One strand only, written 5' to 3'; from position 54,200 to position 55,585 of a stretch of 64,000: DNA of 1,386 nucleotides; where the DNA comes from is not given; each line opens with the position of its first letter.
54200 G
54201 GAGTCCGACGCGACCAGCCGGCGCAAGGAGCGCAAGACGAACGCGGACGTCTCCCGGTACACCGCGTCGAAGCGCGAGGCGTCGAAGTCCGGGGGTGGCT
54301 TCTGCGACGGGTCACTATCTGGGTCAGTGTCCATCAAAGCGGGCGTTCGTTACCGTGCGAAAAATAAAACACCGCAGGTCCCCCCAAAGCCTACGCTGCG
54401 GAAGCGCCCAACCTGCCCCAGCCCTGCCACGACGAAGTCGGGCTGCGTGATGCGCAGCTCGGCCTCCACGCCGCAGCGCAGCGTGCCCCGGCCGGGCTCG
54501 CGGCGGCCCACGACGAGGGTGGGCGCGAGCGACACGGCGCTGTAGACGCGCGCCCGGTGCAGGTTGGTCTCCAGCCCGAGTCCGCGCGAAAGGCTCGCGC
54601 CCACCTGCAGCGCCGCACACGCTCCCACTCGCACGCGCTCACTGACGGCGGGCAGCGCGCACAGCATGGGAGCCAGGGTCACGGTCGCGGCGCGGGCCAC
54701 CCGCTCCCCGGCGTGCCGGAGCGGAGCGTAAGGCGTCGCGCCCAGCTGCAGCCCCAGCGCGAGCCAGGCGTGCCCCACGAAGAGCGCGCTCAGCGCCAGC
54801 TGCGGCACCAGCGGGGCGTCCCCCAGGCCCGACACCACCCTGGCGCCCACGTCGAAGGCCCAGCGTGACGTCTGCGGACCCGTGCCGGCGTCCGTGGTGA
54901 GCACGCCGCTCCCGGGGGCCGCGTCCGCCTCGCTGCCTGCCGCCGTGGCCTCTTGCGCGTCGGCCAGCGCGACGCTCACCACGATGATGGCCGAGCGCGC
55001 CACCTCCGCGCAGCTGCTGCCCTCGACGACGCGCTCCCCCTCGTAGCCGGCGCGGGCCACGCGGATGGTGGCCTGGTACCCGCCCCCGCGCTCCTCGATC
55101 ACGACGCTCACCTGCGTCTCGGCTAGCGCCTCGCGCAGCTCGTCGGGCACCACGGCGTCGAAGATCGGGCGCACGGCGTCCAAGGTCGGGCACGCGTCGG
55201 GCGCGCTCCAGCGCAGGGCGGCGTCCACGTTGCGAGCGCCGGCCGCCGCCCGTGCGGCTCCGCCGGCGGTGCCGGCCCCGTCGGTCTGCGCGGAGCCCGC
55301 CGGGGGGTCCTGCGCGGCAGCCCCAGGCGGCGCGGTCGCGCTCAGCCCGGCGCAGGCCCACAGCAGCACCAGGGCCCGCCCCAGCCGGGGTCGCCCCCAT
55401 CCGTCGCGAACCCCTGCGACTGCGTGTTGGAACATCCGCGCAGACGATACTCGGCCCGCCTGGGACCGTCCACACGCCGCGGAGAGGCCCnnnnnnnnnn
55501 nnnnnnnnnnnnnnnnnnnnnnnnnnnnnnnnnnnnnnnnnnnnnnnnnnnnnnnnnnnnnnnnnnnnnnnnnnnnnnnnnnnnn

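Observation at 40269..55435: A four-gene ECF-sigma cassette (barrel-like secreted protein / sigma / TPR-like single-pass protein / RCC1 lipoprotein) is present twice, ~11 kb apart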

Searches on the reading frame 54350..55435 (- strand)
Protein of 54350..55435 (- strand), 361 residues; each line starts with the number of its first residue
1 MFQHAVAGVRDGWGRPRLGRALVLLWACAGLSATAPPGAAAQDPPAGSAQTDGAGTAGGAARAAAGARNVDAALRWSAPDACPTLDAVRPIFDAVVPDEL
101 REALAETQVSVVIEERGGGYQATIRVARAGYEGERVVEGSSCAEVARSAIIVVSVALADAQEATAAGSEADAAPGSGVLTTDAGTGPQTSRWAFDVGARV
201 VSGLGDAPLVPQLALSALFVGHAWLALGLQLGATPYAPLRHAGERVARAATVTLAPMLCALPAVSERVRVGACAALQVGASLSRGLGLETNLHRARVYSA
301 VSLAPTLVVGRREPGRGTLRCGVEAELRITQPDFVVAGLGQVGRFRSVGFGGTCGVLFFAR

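Call 4: search_protein_families(library=pfam, proteins=[window:54350-55435:-], max_evalue=1)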
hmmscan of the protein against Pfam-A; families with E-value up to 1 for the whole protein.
window:54350-55435:- (361 aa): 1 family
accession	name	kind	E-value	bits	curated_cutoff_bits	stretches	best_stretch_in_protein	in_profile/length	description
PF07476.17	MAAL_C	-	0.41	10.2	27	1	119-160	175-217/249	Methylaspartate ammonia-lyase C-terminus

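Call 8: search_protein_families(library=ncbifam, proteins=[window:54350-55435:-], max_evalue=0.1)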
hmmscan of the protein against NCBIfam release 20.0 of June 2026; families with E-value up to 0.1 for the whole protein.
window:54350-55435:- (361 aa): 0 families

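Call 10: find_homologous_proteins(query=window:54350-55435:-, max_evalue=0.001)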
Query window:54350-55435:- (361 aa): 6 proteins with E <= 0.001 among 8000 candidates.
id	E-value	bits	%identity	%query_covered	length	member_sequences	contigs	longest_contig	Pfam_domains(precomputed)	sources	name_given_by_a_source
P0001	5.0e-224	761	100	100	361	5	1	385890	-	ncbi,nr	ncbi:MAG: hypothetical protein H6725_19335 [Sandaracinaceae bacterium]|nr:hypothetical protein [Sand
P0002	5.1e-208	709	100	94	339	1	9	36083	-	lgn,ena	-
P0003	5.6e-88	314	56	79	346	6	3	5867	-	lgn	-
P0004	2.8e-80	288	52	81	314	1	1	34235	-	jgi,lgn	-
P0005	2.7e-76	275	53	80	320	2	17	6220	-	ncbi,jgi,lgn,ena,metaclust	metaclust:\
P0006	1.1e-39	155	54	43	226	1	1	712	PF01327.27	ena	-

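Call 12: find_encoding_contigs(protein=P0004, flank=10000, max_places=4)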
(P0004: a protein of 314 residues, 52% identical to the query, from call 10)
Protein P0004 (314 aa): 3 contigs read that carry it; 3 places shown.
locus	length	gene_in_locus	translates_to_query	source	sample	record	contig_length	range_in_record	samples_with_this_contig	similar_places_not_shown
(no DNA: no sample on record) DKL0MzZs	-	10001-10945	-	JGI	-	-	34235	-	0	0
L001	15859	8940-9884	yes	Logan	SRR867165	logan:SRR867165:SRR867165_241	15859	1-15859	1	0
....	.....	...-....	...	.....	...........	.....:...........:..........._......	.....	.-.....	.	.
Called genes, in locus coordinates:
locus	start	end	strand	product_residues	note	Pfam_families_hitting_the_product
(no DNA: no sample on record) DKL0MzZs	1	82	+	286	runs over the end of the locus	PF08843:AbiEii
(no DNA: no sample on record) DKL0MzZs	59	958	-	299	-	PF09407:AbiEi_1 (faint)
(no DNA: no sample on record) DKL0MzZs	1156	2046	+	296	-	PF00515:TPR_1 (faint), PF07719:TPR_2 (faint), PF07721:TPR_4 (faint), PF13432:TPR_16 (weak), PF14559:TPR_19 (weak), PF13424:TPR_12, PF13414:TPR_11 (weak), PF14559:TPR_19, +5 more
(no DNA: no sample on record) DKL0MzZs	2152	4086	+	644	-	-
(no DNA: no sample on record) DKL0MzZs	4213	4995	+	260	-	-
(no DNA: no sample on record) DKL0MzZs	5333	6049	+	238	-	-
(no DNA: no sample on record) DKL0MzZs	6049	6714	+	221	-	PF00561:Abhydrolase_1, PF12146:Hydrolase_4, PF12697:Abhydrolase_6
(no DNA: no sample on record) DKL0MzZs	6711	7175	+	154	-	-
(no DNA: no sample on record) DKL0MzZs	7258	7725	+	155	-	PF02416:TatA_B_E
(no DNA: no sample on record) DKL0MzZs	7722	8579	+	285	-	PF00902:TatC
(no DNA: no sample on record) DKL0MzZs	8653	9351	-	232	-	PF20772:TACO1_YebC_N, PF01709:Transcrip_reg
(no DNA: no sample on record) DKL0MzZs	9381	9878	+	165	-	PF06172:Cupin_5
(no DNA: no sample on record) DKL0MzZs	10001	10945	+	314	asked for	-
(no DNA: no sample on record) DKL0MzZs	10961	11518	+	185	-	PF04542:Sigma70_r2, PF08281:Sigma70_r4_2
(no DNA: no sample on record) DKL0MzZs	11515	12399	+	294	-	-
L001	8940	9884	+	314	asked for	-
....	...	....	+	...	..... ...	-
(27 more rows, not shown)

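Call 16: find_encoding_contigs(protein=P0003, flank=10000, max_places=3)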
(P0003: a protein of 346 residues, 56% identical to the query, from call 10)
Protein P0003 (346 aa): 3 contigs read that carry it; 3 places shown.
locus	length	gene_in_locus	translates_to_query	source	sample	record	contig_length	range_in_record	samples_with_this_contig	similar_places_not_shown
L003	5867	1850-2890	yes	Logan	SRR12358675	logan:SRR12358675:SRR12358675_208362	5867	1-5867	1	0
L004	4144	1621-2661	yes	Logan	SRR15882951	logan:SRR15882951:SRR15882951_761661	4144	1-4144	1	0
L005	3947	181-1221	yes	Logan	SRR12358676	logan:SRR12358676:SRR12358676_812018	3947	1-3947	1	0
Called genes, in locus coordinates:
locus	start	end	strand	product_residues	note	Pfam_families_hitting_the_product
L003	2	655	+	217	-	?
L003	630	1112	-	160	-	-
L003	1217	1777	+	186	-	PF06172:Cupin_5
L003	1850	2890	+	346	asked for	-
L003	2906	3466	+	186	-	PF04542:Sigma70_r2 (weak), PF08281:Sigma70_r4_2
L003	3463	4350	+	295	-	PF13428:TPR_14 (faint)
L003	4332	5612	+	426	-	PF25390:WD40_RLD, PF13540:RCC1_2 (weak), PF00415:RCC1 (weak), PF25390:WD40_RLD, PF13540:RCC1_2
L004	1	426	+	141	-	?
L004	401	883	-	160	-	-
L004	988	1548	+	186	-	PF06172:Cupin_5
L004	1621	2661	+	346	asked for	-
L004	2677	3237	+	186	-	PF04542:Sigma70_r2 (weak), PF08281:Sigma70_r4_2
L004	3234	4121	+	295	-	PF13428:TPR_14 (faint)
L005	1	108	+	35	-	?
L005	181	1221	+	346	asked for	-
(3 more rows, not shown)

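Call 17: find_encoding_contigs(protein=P0005, flank=10000, max_places=3)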
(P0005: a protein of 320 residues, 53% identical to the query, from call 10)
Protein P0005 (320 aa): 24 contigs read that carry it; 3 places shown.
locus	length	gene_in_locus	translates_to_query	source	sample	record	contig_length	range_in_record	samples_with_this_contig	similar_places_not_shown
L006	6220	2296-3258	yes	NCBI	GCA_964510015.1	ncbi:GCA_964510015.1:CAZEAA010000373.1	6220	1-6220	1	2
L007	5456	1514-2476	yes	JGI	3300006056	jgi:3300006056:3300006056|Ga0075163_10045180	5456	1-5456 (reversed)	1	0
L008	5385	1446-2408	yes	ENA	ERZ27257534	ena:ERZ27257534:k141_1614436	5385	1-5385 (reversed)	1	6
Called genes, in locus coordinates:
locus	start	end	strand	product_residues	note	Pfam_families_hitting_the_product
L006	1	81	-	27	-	?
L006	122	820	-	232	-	PF20772:TACO1_YebC_N, PF01709:Transcrip_reg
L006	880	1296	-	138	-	PF01850:PIN, PF13470:PIN_3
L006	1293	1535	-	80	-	PF19891:DUF6364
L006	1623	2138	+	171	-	PF06172:Cupin_5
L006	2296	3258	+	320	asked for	-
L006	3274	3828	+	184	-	PF04542:Sigma70_r2, PF08281:Sigma70_r4_2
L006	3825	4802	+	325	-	PF13428:TPR_14 (faint)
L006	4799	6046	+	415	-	PF25390:WD40_RLD, PF00415:RCC1 (weak), PF25390:WD40_RLD, PF13540:RCC1_2 (weak)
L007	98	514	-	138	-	PF01850:PIN, PF13470:PIN_3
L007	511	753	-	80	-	PF19891:DUF6364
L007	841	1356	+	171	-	PF06172:Cupin_5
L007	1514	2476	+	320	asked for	-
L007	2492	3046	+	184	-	PF04542:Sigma70_r2, PF08281:Sigma70_r4_2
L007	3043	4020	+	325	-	PF13428:TPR_14 (faint)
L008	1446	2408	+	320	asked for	-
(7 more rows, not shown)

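Call 21: search_protein_representatives(alignment_id=A1)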
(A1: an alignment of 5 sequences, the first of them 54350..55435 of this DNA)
Query: 5 sequences, 327 profile positions. Proteins with E-value up to 0.001 (for the whole library): 3847; up to 1e-10: 506; up to 1e-30: 9. The best 150 are listed.
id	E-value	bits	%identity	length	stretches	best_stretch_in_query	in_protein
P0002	1.5e-136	471.2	-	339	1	20-327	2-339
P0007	8.4e-99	347.1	-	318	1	11-267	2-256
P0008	5.4e-54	199.9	-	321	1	25-325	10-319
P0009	2.3e-53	197.8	-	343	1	5-314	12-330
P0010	1.5e-43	165.6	-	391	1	18-318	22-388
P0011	6.8e-41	156.8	-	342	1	15-303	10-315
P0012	9.9e-35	136.6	-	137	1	187-317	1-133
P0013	7.4e-34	133.7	-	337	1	14-301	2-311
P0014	1.5e-33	132.7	-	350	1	13-316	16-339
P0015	2.6e-29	118.8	-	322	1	18-316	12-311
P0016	2.4e-26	109.0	-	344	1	32-301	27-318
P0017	6.4e-23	97.8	-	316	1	20-321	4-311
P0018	9.8e-22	93.9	-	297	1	59-301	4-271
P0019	1.9e-21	93.0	-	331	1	23-319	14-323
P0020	2.2e-21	92.7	-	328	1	33-311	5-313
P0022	9.9e-21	90.6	-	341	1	15-310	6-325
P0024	1.8e-19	86.4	-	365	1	23-318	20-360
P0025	4.4e-19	85.2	-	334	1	8-319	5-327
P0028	1.6e-18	83.3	-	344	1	20-316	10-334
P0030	2.2e-18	82.9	-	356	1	17-316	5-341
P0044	7.4e-17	77.8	-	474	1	29-310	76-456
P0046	7.9e-17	77.7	-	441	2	134-319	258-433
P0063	3.3e-16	75.7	-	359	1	41-317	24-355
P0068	5.6e-16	74.9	-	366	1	27-305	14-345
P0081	3.3e-15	72.4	-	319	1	45-303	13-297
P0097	8.7e-15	71.0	-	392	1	1-312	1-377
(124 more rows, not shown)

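Call 24: list_cluster_members(proteins=[P0008, P0009, P0010, P0011, P0013, P0014, P0015, P0017, P0019, P0022])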
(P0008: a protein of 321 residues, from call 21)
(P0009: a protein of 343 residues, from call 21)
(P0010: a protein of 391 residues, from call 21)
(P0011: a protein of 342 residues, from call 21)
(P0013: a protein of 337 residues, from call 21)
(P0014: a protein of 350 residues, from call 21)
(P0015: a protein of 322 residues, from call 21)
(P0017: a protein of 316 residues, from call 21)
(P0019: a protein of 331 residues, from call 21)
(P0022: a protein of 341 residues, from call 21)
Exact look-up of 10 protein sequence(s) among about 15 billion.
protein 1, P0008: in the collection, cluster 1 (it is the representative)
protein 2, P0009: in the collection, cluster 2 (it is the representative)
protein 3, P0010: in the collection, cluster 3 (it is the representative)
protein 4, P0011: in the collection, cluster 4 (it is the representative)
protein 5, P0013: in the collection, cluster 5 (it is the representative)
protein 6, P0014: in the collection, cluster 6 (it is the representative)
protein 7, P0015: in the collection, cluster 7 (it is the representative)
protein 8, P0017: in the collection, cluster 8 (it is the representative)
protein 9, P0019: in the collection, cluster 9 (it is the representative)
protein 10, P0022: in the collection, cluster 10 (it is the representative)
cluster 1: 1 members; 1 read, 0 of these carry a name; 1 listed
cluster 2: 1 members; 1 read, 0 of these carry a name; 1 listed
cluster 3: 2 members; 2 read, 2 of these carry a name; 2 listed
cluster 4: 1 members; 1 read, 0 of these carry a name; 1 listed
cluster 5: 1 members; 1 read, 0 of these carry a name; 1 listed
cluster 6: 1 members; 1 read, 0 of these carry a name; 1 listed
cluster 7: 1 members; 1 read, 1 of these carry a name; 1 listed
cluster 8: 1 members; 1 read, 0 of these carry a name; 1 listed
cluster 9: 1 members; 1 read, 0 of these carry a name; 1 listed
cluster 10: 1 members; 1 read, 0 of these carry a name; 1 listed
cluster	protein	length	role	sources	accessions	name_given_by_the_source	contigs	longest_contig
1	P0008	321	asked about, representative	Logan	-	-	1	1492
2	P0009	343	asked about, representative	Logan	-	-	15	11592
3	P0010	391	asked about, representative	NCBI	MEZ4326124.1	MAG: hypothetical protein R3B40_12970 [Polyangiales bacterium]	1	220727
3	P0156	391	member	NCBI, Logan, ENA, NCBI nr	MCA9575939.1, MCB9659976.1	MAG: hypothetical protein H6726_20165 [Sandaracinaceae bacterium] | hypothetical protein [Myxococcales bacterium]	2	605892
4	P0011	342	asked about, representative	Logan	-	-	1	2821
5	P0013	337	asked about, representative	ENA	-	-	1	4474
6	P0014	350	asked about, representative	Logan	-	-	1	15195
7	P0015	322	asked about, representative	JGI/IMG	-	hypothetical protein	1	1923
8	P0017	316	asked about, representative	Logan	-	-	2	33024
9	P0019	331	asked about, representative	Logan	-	-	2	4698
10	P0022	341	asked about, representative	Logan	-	-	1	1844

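Call 27: find_related_loci(query=A3, collection=genome_contigs, flank=8000)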
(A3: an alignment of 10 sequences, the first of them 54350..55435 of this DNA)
Query A3 (361 aa) in genome_contigs; peptide patterns used: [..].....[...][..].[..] (x = any residue, [..] = any of these).
37 stretches matched a pattern; 1 encode a relative of the query (tblastn E <= 1e-3); 1 distinct loci.
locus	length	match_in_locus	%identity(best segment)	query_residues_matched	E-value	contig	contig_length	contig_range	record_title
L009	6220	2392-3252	53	74-360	2e-84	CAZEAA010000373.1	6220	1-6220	MAG TPA_asm: uncultured Sandaracinaceae bacterium isolate SRP296810_co1_247 genome assembly, contig: NODE_17950_length_6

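Call 29: find_homologous_proteins(query=A2, max_evalue=0.00001)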
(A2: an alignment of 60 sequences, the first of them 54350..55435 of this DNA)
Query A2 (60 sequences) (361 aa, profile of the alignment): 44 proteins with E <= 0.00001 among 8000 candidates.
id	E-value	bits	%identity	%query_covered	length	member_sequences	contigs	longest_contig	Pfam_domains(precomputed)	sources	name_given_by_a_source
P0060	6.0e-75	271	26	75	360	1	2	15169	-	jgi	jgi:hypothetical protein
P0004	1.0e-74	270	52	81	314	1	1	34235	-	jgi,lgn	-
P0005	2.0e-73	266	53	80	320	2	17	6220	-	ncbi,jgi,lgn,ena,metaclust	metaclust:\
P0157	5.4e-73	264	32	25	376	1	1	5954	-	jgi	jgi:hypothetical protein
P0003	1.0e-72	263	56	79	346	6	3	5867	-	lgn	-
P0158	4.8e-71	258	24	36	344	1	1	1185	-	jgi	jgi:hypothetical protein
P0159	6.6e-71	257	29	25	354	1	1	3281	-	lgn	-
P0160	5.1e-70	254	26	35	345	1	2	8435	-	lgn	-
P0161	3.5e-69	252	28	28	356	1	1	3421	-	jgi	jgi:hypothetical protein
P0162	1.7e-68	249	28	29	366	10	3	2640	-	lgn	-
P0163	2.2e-68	249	23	30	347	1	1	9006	-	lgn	-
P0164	2.6e-68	249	30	32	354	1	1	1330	-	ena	-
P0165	6.3e-68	248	24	79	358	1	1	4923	-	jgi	jgi:hypothetical protein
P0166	7.7e-68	247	28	29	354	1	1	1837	-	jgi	jgi:hypothetical protein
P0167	9.7e-67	244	25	78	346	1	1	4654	-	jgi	jgi:hypothetical protein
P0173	9.3e-65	237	23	29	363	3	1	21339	-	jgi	jgi:hypothetical protein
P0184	4.2e-61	225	25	23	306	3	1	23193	-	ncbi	-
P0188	7.5e-60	221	27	36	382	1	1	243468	-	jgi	jgi:hypothetical protein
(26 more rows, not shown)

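Call 30: find_encoding_contigs(protein=P0188, flank=7000, max_places=1)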
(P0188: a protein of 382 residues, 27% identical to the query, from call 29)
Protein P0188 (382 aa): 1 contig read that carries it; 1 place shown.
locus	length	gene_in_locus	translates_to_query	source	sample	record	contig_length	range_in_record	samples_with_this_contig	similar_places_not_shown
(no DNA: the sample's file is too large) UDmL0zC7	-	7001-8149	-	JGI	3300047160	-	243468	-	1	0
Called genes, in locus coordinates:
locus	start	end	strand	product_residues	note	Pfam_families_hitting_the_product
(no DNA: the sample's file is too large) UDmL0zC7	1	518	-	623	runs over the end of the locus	PF00501:AMP-binding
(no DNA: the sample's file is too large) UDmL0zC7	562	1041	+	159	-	PF01047:MarR (weak), PF12802:MarR_2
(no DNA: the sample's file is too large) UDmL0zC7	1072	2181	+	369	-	PF01717:Meth_synt_2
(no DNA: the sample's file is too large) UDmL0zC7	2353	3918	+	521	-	PF00501:AMP-binding, PF13193:AMP-binding_C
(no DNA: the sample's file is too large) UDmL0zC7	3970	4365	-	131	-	-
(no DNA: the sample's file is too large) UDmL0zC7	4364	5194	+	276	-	PF03935:SKN1_KRE6_Sbg1 (weak), PF00722:Glyco_hydro_16, PF26113:GH16_XgeA, PF03935:SKN1_KRE6_Sbg1 (weak)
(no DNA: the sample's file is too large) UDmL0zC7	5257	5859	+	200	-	PF07638:Sigma70_ECF (weak), PF04542:Sigma70_r2, PF08281:Sigma70_r4_2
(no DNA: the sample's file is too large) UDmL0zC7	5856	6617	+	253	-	-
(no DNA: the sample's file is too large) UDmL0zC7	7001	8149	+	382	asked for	-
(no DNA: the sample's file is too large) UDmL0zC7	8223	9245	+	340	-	-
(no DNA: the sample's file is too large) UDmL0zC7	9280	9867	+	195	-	PF04542:Sigma70_r2, PF08281:Sigma70_r4_2, PF04545:Sigma70_r4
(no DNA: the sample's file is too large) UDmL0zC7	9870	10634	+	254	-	-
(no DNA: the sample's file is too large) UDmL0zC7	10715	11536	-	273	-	-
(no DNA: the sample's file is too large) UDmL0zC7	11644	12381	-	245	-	-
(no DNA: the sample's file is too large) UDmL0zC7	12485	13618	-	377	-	-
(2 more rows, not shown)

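Call 31: find_encoding_contigs(protein=P0184, flank=7000, max_places=1)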
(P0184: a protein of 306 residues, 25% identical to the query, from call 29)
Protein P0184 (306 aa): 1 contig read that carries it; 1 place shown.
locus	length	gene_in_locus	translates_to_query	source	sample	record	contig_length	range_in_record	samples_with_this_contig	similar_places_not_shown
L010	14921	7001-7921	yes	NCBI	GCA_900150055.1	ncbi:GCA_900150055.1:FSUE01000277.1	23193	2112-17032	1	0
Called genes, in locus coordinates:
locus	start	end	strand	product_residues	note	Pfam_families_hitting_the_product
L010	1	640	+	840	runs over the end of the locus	PF00270:DEAD, PF04851:ResIII, PF22527:DEXQc_Suv3, PF12029:DUF3516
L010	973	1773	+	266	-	-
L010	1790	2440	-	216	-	-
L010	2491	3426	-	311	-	-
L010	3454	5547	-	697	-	PF13385:Laminin_G_3 (weak)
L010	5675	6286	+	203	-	PF04542:Sigma70_r2, PF08281:Sigma70_r4_2, PF04545:Sigma70_r4 (weak)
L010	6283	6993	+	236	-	PF13428:TPR_14 (faint)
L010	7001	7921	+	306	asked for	-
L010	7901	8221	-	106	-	-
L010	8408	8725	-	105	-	PF00903:Glyoxalase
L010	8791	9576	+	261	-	PF00376:MerR, PF13411:MerR_1, PF09278:MerR-DNA-bind, PF07739:TipAS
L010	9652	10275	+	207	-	PF12973:Cupin_7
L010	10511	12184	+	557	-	PF07626:PSD3 (weak), PF07637:PSD5, PF07631:PSD4, PF07627:PSCyt3, PF07624:PSD2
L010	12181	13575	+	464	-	PF07586:HXXSHH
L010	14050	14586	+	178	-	-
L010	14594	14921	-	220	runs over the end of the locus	-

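Call 32: find_encoding_contigs(protein=P0173, flank=7000, max_places=1)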
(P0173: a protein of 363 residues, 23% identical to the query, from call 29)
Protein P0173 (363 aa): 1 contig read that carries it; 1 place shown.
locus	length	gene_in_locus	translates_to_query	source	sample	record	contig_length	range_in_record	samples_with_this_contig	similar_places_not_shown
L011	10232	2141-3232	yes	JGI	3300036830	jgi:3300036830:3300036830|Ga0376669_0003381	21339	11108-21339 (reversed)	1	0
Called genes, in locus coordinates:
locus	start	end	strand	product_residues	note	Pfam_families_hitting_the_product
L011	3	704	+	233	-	?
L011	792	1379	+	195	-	PF07638:Sigma70_ECF (weak), PF04542:Sigma70_r2, PF08281:Sigma70_r4_2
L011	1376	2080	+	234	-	-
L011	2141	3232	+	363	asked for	-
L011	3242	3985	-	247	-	-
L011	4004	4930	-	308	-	-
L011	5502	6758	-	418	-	-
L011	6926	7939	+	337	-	-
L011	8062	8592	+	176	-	PF04542:Sigma70_r2, PF08281:Sigma70_r4_2, PF04545:Sigma70_r4 (weak)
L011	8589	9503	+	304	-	-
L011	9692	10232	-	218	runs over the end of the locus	PF00440:TetR_N, PF21597:TetR_C_43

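Call 42: predict_structure(alignment_id=A4)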
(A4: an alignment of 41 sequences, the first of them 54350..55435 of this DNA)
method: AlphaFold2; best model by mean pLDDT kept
length: 361 residues; sequences in the alignment: 41
mean_pLDDT: 81.1   pTM: 0.51
mean pLDDT of the five models: 81.1, 80.2, 80.1, 79.1, 79.0
residues with pLDDT >= 90: 194; 70-90: 71; 50-70: 37; < 50: 59
segments of 3 or more residues with pLDDT < 50: 1-18, 31-59, 175-184
pLDDT, mean of each block of 10 residues (from residue 1): 38 45 58 45 41 45 51 90 95 90 91 97 95 95 97 92 77 49 58 95 86 96 93 93 89 98 96 98 84 89 97 87 97 88 91 95 79
secondary structure, 60 per line:
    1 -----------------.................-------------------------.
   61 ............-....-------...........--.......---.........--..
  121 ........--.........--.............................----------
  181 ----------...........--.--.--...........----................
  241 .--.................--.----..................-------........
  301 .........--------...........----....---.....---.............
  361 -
elements in order: H18-34 H60-72 E74-77 H85-95 H98-104 E108-116 E119-128 E131-139 H142-170 E191-201 E210-220 E225-241 E244-260 E268-285 E293-309 E318-328 E333-336 E340-344 E348-360

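Call 56: find_encoding_contigs(protein=P0010, flank=8000, max_places=2)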
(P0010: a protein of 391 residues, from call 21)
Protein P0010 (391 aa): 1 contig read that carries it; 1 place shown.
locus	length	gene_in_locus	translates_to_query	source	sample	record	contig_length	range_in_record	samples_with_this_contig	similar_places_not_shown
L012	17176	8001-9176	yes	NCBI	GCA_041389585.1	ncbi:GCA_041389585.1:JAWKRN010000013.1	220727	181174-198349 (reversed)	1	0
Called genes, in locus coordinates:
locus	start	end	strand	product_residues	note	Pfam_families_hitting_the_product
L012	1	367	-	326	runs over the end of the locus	PF11790:Glyco_hydro_cc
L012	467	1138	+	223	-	PF10520:Lipid_desat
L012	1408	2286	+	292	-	PF00296:Bac_luciferase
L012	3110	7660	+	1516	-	PF14312:FG-GAP_2, PF00200:Disintegrin (weak)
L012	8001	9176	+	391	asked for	-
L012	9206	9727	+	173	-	PF04542:Sigma70_r2, PF08281:Sigma70_r4_2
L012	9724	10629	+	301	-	-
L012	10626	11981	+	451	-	PF25390:WD40_RLD, PF00415:RCC1 (faint), PF25384:Alsin_RLD (faint), PF13540:RCC1_2 (weak), PF25390:WD40_RLD, PF13540:RCC1_2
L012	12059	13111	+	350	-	-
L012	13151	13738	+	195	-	-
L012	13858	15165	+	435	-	-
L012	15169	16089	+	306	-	-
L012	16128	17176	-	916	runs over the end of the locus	PF13620:CarboxypepD_reg (faint)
